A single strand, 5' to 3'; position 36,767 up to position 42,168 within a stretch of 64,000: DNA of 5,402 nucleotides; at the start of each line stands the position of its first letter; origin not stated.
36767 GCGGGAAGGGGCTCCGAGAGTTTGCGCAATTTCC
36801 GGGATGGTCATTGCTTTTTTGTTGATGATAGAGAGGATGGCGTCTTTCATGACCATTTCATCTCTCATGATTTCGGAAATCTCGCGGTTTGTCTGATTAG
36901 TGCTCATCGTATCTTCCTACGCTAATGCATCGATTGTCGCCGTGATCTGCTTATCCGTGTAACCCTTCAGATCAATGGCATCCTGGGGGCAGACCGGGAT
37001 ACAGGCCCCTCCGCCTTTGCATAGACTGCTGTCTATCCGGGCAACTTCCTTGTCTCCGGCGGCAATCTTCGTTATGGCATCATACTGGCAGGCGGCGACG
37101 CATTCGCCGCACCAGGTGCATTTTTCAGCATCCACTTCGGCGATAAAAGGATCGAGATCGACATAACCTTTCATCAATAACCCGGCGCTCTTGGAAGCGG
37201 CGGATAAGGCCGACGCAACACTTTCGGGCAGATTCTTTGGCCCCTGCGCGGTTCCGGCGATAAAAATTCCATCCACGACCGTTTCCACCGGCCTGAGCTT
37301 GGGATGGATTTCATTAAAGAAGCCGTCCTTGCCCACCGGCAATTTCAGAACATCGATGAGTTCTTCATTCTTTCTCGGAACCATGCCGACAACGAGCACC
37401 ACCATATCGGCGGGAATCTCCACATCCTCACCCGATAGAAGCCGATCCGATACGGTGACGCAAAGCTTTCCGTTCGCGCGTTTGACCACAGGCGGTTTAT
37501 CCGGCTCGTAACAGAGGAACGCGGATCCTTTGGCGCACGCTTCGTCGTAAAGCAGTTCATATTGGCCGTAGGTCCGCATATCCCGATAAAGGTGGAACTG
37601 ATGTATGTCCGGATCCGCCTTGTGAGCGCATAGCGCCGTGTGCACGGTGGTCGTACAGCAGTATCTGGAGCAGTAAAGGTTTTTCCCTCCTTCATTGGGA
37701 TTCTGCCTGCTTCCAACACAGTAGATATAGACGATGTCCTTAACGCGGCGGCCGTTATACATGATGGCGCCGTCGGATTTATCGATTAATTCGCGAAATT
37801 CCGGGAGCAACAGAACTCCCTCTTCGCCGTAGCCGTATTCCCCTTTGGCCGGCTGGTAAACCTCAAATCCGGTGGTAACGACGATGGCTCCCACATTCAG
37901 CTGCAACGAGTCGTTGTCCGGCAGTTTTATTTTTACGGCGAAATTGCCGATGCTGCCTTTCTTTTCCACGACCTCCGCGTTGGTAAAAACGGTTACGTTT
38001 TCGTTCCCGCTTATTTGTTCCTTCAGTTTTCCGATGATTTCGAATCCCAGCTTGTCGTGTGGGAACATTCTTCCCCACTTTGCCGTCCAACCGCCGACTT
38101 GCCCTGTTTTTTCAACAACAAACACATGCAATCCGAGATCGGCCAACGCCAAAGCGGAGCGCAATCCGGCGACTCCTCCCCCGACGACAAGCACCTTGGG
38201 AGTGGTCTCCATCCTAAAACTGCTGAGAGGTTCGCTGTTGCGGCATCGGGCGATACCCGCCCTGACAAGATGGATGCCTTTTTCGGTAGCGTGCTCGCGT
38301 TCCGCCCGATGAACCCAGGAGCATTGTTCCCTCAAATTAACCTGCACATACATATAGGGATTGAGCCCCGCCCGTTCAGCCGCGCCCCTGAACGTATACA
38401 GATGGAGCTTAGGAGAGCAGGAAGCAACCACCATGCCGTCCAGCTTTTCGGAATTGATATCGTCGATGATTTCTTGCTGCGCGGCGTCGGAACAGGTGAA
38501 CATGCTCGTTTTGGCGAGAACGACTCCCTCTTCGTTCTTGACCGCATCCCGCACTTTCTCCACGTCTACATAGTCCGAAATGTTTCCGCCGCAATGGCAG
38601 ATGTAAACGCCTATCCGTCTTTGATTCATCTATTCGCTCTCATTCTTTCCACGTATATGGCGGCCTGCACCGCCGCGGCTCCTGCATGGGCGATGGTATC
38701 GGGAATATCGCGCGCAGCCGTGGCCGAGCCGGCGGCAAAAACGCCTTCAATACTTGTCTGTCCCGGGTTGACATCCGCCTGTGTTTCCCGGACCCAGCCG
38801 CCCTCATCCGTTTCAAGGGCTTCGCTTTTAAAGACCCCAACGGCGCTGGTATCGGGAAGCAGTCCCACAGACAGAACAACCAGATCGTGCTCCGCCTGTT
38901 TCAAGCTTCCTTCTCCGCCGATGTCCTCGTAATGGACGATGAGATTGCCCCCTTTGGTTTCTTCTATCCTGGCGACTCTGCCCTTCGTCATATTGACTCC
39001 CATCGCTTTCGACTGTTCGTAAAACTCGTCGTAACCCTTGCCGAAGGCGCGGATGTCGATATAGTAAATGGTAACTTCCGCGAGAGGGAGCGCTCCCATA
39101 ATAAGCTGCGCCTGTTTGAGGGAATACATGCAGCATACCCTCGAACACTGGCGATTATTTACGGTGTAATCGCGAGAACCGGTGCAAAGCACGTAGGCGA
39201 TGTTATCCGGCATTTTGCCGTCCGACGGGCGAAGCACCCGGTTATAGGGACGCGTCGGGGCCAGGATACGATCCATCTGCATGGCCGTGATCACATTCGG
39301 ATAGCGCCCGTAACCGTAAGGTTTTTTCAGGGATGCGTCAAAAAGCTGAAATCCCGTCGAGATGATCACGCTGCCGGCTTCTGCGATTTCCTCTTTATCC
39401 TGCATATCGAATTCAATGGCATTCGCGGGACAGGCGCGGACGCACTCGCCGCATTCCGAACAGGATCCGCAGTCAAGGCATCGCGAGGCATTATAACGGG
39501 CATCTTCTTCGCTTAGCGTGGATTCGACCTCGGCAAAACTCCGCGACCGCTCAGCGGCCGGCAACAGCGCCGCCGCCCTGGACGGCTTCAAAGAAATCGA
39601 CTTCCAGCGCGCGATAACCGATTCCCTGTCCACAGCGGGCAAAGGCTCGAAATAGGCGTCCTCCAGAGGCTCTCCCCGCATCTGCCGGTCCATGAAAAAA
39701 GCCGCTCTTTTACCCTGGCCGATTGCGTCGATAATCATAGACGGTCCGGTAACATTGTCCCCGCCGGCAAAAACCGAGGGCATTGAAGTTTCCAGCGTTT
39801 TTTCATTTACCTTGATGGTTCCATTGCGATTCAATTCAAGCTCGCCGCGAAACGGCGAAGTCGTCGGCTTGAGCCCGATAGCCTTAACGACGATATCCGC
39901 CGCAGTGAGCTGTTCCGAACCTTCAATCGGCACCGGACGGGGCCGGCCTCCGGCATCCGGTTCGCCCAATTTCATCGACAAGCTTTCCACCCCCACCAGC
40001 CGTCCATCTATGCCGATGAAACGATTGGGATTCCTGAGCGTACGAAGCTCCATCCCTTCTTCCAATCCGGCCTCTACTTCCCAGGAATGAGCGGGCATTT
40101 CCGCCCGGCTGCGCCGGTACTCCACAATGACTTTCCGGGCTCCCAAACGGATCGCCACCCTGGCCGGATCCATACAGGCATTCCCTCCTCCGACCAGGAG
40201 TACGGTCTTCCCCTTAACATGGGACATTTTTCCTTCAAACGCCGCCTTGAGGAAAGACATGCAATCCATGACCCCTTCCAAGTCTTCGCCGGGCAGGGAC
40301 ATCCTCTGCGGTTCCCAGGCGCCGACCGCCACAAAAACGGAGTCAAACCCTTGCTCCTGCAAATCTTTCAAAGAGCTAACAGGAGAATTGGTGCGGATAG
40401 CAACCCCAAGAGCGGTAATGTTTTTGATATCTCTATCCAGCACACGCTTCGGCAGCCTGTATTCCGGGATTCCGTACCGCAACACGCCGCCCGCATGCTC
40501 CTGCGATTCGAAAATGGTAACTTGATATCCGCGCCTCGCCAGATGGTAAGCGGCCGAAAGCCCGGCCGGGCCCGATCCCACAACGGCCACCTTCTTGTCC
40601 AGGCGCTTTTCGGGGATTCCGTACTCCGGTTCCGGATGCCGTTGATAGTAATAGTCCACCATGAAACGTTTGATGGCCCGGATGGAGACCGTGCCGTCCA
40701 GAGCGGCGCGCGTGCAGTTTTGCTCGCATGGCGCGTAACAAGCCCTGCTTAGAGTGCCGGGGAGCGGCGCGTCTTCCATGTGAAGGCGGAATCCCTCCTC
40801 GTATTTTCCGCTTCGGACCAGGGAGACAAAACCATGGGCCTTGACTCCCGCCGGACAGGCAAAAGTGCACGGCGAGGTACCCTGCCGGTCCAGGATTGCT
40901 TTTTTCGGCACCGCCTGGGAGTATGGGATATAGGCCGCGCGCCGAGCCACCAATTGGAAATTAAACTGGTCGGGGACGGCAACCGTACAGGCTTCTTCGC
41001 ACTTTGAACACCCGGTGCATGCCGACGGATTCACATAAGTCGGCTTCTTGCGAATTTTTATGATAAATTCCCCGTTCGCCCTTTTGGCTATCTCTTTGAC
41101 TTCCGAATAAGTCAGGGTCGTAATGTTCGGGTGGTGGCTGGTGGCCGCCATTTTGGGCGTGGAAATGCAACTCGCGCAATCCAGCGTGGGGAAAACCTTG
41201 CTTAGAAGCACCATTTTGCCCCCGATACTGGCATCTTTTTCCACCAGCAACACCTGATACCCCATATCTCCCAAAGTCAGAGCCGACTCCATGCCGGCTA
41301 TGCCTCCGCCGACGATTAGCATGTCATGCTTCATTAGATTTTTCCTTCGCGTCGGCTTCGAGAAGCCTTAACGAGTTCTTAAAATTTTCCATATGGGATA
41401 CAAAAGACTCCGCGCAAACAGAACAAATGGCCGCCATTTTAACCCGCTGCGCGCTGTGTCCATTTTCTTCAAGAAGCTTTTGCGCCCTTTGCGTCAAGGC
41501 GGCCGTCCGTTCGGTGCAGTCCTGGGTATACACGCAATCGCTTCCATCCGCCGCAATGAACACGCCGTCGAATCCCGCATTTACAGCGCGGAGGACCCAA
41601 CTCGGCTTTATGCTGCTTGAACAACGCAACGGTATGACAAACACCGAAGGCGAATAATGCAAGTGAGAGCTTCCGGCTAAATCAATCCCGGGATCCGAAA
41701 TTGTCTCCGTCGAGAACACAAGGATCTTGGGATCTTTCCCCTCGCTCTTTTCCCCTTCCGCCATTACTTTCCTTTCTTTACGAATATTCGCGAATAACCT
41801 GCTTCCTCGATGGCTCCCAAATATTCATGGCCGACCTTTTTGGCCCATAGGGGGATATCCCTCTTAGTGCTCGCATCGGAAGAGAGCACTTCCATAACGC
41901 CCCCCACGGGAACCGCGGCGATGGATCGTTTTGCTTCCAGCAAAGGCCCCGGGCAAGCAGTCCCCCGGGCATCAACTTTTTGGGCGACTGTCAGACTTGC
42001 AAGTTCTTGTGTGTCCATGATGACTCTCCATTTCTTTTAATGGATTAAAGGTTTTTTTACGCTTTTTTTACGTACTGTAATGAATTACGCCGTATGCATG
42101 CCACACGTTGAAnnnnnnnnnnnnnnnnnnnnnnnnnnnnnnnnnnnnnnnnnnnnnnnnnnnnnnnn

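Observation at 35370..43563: Operon-like cluster combining sulfur-carrier proteins (2x DsrE-like, TusA) with an Hdr-like / NAD(P)H-linked flavin redox module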

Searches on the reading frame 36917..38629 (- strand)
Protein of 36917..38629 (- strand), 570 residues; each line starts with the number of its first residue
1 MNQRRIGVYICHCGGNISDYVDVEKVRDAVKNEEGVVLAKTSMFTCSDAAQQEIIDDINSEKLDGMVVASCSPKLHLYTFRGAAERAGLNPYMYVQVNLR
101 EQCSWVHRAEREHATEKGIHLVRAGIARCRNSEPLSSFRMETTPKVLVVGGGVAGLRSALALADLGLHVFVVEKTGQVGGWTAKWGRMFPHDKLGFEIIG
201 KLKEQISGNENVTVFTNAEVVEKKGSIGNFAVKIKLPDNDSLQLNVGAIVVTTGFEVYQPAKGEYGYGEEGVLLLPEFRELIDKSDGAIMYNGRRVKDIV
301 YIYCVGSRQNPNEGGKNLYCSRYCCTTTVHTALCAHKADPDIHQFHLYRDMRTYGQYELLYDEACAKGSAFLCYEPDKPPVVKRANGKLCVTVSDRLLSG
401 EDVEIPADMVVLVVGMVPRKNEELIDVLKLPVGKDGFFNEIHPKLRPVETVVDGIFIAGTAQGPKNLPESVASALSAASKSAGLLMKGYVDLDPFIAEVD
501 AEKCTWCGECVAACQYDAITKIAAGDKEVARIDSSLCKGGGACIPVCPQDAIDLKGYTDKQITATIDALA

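Call 3: search_protein_families(library=pfam, proteins=[window:36917-38629:-], max_evalue=0.01)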
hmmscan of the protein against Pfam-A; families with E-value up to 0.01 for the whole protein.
window:36917-38629:- (570 aa): 22 families
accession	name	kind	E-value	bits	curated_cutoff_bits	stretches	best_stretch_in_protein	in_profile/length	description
PF07992.20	Pyr_redox_2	-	5.6e-13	49.4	26.1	2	145-264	2-119/291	Pyridine nucleotide-disulphide oxidoreductase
PF00037.32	Fer4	-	1.8e-11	43.8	21.1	2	531-553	2-24/24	4Fe-4S binding domain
PF14697.11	Fer4_21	-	5.1e-09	36.6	35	1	497-553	1-58/59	4Fe-4S dicluster domain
PF12838.12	Fer4_7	-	7.6e-08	33.2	27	1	503-551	1-52/52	4Fe-4S dicluster domain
PF00890.30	FAD_binding_2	-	7.6e-08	32.4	20.4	1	146-183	2-38/414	FAD binding domain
PF12837.12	Fer4_6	-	2.8e-07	30.6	25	1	496-519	1-24/24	4Fe-4S binding domain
PF25160.1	LdpA_Fe-S-bd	-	5e-07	29.8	27.6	1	531-557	22-48/49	LdpA Fe-S cluster-binding domain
PF12831.13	FAD_oxidored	-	6.1e-07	29.5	27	1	146-187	2-44/416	FAD dependent oxidoreductase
PF13450.12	NAD_binding_8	-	1.4e-06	28.9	21.9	1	148-185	1-38/68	NAD(P)-binding Rossmann-like domain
PF13237.11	Fer4_10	-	1.7e-06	28.3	25.5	1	499-548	4-53/53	4Fe-4S dicluster domain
PF03486.20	HI0933_like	-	2.6e-06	27.5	50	1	145-179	2-36/244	HI0933-like protein Rossmann domain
PF12797.12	Fer4_2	-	4.5e-06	26.7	24.5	1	498-515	4-21/22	4Fe-4S binding domain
PF01266.30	DAO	-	6.9e-06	26.3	27.9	1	145-186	1-43/353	FAD dependent oxidoreductase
PF13187.11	Fer4_9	-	1.5e-05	25.3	27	1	503-552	1-52/52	4Fe-4S dicluster domain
PF00070.33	Pyr_redox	-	5.9e-05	23.9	22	1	145-178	1-34/82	Pyridine nucleotide-disulphide oxidoreductase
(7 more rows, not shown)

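Call 4: search_protein_families(library=ncbifam, proteins=[window:36917-38629:-], max_evalue=0.01)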
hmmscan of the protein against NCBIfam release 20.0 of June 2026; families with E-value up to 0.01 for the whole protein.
window:36917-38629:- (570 aa): 133 families (the best 25 are shown)
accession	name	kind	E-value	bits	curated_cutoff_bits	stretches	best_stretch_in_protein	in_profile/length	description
NF040770.1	hetero_SS_HdrA2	exception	3.1e-151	505.1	1100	2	5-234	1-230/777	CoB-CoM heterodisulfide reductase HdrA2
NF041778.1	hetero_SS_HdrA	equivalog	2.8e-121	405.8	1400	2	239-569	321-650/771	ferredoxin:CoB-CoM heterodisulfide reductase subunit HdrA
NF041891.1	hdrA_Methbact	equivalog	2.3e-116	389.8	1300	2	238-569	307-635/762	ferredoxin:CoB-CoM heterodisulfide reductase subunit HdrA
NF009410.0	PRK12771.1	subfamily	1.2e-14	53.8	516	2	134-181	129-176/566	NAD(P)-binding protein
TIGR01944.1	rnfB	subfamily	1.5e-08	34.4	68.7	1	465-563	78-171/190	RnfABCDGE type electron transport complex subunit B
TIGR02700.1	flavo_MJ0208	hypoth_equivalog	2e-08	33.8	251.35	1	498-553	144-195/234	dihydromethanopterin reductase (acceptor)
TIGR02179.1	PorD_KorD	subfamily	2.6e-08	33.8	60.05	1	499-554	22-74/78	2-oxoacid:acceptor oxidoreductase, delta subunit, pyruvate/2-ketoisovalerate family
NF005560.0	PRK07233.1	equivalog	7.9e-08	31.5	252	1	145-185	2-42/435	hypothetical protein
TIGR03315.1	Se_ygfK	equivalog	9e-08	30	835.3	2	399-481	757-835/1012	putative selenate reductase subunit YgfK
NF041836.1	rnfB_Methano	equivalog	1.2e-07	31.4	445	2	510-555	149-191/265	Rnf electron transport complex subunit RnfB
NF004789.0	PRK06134.1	subfamily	1.4e-07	30.5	747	1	139-186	8-55/581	FAD-dependent oxidoreductase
NF006446.0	PRK08764.1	equivalog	2.1e-07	30.9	220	1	493-555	77-136/139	Rnf electron transport complex subunit RnfB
NF005415.0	PRK06991.1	equivalog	2.1e-07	30.9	281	1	496-561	79-141/284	electron transport complex subunit RsxB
TIGR01317.1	GOGAT_sm_gam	subfamily_domain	2.3e-07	30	447.7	1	140-254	140-237/485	glutamate synthase small subunit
NF041087.1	bile_acid_BaiCD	equivalog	2.5e-07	29.2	825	1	140-187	377-424/642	bile acid Fe-S flavoenzyme BaiCD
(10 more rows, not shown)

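Call 23: list_cluster_members(proteins=[P0001, window:36917-38629:-, window:36659-36907:-, window:35370-36338:-, window:41764-42018:-, window:2544-6164:-])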
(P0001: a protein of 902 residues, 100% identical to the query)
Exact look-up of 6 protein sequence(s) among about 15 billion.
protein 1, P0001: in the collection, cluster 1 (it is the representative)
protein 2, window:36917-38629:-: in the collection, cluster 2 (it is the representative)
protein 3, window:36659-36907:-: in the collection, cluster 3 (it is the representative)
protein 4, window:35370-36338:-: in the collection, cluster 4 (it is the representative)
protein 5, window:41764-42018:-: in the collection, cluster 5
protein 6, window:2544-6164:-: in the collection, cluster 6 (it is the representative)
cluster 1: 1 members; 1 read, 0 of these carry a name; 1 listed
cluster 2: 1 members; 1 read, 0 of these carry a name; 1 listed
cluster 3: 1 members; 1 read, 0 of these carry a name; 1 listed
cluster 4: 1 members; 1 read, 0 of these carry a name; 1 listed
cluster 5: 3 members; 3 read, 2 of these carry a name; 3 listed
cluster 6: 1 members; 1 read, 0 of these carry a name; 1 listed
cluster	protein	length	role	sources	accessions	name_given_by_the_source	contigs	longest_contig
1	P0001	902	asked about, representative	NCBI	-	-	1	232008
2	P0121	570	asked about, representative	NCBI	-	-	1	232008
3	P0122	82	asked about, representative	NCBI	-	-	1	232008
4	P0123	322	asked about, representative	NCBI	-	-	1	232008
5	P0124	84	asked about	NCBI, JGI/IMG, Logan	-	-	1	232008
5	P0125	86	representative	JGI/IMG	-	tRNA 2-thiouridine synthesizing protein A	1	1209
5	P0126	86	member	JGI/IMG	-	tRNA 2-thiouridine synthesizing protein A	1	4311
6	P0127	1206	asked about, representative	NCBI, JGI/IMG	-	-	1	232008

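Call 30: search_solved_structures(query=window:36917-38629:-, max_evalue=0.00001)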
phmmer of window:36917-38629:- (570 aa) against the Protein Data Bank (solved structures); distinct sequences matched with E-value up to 0.00001: 7.
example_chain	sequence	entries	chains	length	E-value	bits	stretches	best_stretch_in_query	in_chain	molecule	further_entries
5odc_A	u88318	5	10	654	9.9e-114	384.1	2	1-235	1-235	Heterodisulfide reductase, subunit A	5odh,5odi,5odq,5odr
8rvu_a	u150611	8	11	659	1.5e-113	383.4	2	239-568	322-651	H(2):CoB-CoM heterodisulfide,ferredoxin reductase subunit A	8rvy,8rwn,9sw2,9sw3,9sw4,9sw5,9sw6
8rvv_A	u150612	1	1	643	7.3e-113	381.2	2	239-568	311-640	H(2):CoB-CoM heterodisulfide,ferredoxin reductase subunit A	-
9sfi_A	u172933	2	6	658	3.9e-100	339.2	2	241-569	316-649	CoB--CoM heterodisulfide reductase iron-sulfur subunit A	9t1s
7bkb_A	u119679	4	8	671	2.6e-88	300.1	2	234-569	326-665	CoB--CoM heterodisulfide reductase iron-sulfur subunit A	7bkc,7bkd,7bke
6tjr_A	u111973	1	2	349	9.2e-37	130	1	146-481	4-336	Fumarate reductase/succinate dehydrogenase flavoprotein domain protein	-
7bkb_L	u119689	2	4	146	4.2e-06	28.7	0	494-561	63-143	Formylmethanofuran dehydrogenase, subunit G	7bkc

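Call 54: search_solved_structures(query=window:36917-38629:-, max_evalue=1e-100, show_alignments=1)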
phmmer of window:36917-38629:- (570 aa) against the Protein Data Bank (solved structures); distinct sequences matched with E-value up to 1e-100: 3.
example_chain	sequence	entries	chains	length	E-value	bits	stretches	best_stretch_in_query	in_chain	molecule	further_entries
5odc_A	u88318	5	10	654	9.9e-114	384.1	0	1-235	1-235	Heterodisulfide reductase, subunit A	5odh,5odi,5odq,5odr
8rvu_a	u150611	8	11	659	1.5e-113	383.4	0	239-568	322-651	H(2):CoB-CoM heterodisulfide,ferredoxin reductase subunit A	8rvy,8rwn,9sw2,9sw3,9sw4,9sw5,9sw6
8rvv_A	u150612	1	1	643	7.3e-113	381.2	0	239-568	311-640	H(2):CoB-CoM heterodisulfide,ferredoxin reductase subunit A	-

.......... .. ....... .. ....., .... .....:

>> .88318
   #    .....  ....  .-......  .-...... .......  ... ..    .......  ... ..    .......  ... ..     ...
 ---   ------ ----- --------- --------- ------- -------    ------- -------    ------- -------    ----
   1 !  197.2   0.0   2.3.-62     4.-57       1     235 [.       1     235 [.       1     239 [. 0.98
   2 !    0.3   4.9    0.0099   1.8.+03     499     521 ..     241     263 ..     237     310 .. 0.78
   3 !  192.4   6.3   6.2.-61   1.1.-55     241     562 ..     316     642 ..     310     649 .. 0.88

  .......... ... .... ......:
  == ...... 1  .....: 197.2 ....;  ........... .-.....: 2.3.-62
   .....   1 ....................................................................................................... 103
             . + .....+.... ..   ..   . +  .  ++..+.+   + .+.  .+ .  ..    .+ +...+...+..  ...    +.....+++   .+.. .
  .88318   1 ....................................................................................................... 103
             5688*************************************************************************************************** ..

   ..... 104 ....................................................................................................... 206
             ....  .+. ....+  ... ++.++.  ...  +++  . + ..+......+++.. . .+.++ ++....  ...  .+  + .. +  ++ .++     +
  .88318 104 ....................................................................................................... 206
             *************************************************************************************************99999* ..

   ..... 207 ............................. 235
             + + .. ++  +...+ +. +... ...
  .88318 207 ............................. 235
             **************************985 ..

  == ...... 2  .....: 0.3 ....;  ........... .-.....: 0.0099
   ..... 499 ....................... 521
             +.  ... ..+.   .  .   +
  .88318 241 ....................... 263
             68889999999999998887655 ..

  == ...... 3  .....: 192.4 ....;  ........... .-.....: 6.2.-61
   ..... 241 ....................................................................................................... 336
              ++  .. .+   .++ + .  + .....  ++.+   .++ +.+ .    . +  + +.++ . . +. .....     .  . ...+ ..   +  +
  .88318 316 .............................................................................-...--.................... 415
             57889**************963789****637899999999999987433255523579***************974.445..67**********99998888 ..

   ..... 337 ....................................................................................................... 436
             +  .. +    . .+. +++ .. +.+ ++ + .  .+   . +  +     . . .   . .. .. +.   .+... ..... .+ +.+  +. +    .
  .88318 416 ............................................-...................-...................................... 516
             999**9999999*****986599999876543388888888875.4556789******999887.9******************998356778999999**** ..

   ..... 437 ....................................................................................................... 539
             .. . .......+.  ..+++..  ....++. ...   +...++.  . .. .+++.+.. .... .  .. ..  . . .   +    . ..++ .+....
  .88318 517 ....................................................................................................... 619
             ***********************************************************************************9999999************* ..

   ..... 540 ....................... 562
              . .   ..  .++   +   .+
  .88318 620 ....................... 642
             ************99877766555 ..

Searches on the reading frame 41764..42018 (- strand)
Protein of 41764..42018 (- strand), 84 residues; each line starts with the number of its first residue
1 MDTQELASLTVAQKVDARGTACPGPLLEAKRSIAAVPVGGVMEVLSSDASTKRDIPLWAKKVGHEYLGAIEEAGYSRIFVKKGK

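Call 3: search_protein_families(library=pfam, proteins=[window:41764-42018:-], max_evalue=0.01)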
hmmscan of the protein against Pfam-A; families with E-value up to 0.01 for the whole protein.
window:41764-42018:- (84 aa): 1 family
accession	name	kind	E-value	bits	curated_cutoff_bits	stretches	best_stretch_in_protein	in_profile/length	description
PF01206.22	TusA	-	2.1e-19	69.5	28.6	1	14-82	2-70/70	Sulfurtransferase TusA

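Call 4: search_protein_families(library=ncbifam, proteins=[window:41764-42018:-], max_evalue=0.01)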
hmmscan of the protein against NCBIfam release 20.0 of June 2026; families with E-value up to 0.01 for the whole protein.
window:41764-42018:- (84 aa): 4 families
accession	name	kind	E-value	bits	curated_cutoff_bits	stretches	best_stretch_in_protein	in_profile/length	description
NF001423.0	PRK00299.1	equivalog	2.3e-11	43.4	78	1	10-83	7-80/82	sulfurtransferase TusA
NF008242.0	PRK11018.1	equivalog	4e-06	26.4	79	1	11-79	7-75/78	sulfurtransferase-like selenium metabolism protein YedF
TIGR03527.1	selenium_YedF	equivalog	1.4e-05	25.1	110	1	15-82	1-68/194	sulfurtransferase-like selenium metabolism protein YedF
NF041048.1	TusA_like_YeeD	exception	0.00011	21.9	147.5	1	13-65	2-54/72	thiosulfate utilization sulfurtransferase TsuB/YeeD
